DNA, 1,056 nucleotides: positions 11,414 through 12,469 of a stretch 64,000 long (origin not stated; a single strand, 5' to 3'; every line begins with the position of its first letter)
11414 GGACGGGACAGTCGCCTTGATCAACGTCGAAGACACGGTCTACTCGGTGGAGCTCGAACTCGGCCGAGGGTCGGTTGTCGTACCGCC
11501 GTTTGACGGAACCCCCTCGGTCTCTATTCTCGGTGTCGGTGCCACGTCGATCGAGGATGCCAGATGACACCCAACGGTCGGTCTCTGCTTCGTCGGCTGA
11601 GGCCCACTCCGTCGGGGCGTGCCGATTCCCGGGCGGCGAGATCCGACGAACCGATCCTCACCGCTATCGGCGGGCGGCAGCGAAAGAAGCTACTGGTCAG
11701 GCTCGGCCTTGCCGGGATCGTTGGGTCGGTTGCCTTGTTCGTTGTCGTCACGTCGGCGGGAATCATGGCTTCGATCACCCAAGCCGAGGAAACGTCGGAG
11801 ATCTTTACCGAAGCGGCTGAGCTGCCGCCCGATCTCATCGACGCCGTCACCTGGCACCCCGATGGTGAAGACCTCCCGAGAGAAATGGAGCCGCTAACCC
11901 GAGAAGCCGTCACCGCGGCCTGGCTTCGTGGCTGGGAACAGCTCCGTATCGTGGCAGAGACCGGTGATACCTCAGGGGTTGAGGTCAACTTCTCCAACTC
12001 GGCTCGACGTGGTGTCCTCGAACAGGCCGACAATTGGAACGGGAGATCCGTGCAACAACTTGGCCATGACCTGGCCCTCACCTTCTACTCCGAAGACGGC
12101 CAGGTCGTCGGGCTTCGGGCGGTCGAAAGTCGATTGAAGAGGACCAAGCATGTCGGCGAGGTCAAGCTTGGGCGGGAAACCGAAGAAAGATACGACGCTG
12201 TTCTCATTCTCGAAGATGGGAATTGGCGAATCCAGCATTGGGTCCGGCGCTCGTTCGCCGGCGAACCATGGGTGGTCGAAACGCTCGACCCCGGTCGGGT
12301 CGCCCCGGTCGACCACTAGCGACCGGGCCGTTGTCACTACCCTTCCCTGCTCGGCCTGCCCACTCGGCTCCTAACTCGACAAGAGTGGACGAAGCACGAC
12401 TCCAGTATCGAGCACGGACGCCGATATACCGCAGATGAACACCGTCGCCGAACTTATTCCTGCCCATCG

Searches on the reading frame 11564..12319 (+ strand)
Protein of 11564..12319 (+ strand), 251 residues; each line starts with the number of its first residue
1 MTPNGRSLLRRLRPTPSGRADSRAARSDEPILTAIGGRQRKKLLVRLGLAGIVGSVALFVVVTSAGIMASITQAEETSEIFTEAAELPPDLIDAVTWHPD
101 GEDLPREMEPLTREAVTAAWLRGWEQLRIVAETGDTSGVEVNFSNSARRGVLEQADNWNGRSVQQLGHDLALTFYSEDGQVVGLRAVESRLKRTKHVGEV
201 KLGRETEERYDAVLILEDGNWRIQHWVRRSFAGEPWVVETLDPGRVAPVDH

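Call 19: search_protein_families(library=pfam, proteins=[window:11564-12319:+], max_evalue=0.001)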
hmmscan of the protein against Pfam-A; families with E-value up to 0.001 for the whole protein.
window:11564-12319:+ (251 aa): 0 families

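Call 21: search_protein_families(library=pfam, proteins=[window:11564-12319:+], max_evalue=1)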
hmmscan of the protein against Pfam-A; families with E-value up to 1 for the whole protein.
window:11564-12319:+ (251 aa): 1 family
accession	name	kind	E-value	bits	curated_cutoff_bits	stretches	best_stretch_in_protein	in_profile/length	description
PF15655.11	Imm-NTF2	-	0.33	11.6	25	1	190-237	79-126/129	NTF2 fold immunity protein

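Call 59: search_protein_families(library=ncbifam, proteins=[window:11564-12319:+], max_evalue=0.001)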
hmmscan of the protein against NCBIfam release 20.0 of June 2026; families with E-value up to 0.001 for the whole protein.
window:11564-12319:+ (251 aa): 0 families
